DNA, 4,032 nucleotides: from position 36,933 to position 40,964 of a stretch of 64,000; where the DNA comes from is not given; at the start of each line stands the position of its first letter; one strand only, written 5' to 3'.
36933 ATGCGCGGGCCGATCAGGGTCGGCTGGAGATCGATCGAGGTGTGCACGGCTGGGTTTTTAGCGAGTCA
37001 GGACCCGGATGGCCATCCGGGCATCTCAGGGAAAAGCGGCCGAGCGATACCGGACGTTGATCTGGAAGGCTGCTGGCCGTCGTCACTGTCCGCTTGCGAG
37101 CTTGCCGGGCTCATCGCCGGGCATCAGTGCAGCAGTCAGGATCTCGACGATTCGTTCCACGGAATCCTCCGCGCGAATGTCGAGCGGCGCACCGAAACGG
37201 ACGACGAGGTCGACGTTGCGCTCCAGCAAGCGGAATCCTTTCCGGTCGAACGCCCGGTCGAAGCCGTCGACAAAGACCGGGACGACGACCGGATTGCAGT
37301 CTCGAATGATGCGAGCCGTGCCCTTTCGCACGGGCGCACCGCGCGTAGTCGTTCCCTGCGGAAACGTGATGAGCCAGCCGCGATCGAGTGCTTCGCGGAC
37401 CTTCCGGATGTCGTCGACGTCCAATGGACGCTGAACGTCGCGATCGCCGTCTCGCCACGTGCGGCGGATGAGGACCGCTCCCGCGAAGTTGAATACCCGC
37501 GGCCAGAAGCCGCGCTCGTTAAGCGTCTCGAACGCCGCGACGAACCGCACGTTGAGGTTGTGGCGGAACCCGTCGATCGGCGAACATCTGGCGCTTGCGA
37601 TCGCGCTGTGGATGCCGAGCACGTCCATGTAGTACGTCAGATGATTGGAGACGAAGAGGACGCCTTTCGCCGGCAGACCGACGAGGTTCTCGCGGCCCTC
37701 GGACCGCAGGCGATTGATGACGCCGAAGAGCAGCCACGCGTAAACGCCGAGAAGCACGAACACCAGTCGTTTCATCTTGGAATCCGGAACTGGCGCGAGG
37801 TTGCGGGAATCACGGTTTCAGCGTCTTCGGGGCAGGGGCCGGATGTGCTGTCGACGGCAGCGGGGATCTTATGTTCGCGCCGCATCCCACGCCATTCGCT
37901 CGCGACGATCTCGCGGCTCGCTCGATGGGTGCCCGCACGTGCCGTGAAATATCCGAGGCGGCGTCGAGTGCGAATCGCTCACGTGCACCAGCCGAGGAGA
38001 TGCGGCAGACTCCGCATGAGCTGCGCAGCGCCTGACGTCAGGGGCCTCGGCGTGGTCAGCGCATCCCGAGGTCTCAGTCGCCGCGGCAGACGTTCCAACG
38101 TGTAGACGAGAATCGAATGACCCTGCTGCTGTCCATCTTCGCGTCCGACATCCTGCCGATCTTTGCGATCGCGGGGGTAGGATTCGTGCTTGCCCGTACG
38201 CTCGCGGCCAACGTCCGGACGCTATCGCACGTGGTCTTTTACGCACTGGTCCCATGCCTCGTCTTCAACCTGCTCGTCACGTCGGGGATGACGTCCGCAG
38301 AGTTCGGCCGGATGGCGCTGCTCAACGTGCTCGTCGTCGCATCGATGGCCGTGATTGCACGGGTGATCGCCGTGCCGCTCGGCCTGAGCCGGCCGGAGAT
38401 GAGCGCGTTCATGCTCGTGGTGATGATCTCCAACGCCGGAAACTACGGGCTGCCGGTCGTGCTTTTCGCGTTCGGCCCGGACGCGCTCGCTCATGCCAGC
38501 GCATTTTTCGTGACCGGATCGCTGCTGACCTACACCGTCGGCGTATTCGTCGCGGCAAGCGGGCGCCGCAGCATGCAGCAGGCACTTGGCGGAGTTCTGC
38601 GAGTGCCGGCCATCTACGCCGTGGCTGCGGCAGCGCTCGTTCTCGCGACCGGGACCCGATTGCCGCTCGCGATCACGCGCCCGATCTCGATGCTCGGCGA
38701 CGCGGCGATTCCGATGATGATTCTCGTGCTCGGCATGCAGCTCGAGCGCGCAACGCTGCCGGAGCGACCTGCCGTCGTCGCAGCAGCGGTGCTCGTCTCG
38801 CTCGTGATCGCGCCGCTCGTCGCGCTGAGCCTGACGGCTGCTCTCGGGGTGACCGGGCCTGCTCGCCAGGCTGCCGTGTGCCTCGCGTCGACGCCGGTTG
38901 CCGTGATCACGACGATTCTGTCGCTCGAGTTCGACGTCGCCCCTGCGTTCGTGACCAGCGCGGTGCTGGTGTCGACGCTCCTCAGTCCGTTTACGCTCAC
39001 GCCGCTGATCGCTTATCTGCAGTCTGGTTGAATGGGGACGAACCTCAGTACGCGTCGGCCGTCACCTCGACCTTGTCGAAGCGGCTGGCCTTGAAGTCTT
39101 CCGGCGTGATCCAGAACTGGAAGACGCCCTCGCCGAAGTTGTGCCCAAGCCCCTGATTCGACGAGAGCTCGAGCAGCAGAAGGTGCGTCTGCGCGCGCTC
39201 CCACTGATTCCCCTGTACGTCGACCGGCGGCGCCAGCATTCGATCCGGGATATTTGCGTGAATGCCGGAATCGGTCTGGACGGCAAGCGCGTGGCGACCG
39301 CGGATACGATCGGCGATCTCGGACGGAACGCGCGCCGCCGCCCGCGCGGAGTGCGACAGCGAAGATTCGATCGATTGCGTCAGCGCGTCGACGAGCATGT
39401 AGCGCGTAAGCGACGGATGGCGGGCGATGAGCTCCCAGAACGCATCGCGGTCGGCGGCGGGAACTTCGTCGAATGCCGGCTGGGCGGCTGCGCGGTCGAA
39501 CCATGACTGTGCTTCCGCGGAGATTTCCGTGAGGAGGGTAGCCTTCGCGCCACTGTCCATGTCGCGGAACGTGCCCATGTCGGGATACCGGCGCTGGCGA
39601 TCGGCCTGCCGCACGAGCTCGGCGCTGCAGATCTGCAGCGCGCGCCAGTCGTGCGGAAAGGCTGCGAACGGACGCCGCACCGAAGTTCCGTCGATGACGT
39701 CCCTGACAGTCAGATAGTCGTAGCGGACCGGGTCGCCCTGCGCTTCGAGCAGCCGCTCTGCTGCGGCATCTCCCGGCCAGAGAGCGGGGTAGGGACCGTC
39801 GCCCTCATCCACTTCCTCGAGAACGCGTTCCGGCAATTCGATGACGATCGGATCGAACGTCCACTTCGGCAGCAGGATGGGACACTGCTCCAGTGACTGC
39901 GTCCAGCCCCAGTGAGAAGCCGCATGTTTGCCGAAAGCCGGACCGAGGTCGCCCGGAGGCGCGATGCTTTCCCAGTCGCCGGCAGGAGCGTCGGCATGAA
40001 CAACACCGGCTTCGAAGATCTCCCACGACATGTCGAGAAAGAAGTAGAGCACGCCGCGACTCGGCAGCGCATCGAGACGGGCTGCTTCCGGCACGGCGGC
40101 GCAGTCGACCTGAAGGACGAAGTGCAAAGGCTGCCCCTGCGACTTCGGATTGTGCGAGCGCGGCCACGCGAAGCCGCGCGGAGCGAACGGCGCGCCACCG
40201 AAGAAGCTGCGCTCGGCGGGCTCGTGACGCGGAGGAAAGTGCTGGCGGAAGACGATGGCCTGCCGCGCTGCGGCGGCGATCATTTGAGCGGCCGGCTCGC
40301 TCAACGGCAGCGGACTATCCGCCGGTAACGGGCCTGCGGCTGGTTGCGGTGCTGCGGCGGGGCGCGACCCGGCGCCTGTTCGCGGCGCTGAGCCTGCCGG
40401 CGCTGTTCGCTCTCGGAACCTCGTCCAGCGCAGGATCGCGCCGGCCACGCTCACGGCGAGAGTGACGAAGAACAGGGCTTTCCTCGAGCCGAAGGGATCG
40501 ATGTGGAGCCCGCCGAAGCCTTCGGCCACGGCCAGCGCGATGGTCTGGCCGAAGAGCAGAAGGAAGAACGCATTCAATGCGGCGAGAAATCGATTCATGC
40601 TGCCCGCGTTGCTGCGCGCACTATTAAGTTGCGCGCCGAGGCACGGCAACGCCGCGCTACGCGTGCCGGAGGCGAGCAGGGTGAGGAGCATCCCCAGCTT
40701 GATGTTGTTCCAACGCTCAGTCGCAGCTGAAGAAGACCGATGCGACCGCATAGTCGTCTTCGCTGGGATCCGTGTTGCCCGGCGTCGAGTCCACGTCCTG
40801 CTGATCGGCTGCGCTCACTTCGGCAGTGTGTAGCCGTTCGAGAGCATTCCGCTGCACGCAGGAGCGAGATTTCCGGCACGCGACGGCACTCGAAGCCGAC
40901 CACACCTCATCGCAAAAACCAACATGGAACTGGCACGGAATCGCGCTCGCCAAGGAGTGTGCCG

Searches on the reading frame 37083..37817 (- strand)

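Call 32: search_protein_families(library=pfam, proteins=[window:37083-37817:-], max_evalue=0.01)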
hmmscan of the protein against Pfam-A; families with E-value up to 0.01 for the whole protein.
window:37083-37817:- (244 aa): 1 family
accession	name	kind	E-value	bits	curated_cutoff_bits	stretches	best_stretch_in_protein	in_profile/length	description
PF01553.26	Acyltransferase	-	3e-09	37.2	23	1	39-183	4-131/132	Acyltransferase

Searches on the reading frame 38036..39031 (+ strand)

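Call 32: search_protein_families(library=pfam, proteins=[window:38036-39031:+], max_evalue=0.01)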
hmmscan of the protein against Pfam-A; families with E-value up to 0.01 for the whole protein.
window:38036-39031:+ (331 aa): 1 family
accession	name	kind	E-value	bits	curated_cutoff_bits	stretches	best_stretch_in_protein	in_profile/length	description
PF03547.23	Mem_trans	-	2.6e-19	69.5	25.7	1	37-322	4-340/343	Membrane transport protein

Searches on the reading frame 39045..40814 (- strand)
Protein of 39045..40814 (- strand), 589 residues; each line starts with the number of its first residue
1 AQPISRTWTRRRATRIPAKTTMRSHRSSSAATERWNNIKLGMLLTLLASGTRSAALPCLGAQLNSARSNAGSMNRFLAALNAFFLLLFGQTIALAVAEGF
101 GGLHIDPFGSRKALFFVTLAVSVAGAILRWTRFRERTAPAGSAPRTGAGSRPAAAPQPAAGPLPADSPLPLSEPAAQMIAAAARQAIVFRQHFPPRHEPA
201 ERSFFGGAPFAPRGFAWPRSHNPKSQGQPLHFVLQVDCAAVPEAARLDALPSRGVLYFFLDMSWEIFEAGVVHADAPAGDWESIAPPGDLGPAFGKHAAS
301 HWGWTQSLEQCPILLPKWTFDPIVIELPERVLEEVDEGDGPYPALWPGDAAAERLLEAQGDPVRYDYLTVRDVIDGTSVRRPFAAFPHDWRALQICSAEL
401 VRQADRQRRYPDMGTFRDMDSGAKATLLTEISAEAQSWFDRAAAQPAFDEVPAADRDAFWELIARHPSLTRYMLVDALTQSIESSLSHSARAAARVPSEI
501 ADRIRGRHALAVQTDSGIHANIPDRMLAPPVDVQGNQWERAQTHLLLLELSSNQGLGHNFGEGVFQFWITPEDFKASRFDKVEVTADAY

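Call 33: search_protein_families(library=pfam, proteins=[window:39045-40814:-], max_evalue=0.01)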
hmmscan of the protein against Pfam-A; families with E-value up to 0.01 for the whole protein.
window:39045-40814:- (589 aa): 1 family
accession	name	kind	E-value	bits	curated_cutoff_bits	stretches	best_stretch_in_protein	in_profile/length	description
PF09234.15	DUF1963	-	3.5e-20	73.7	23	2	203-265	1-56/216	Domain of unknown function (DUF1963)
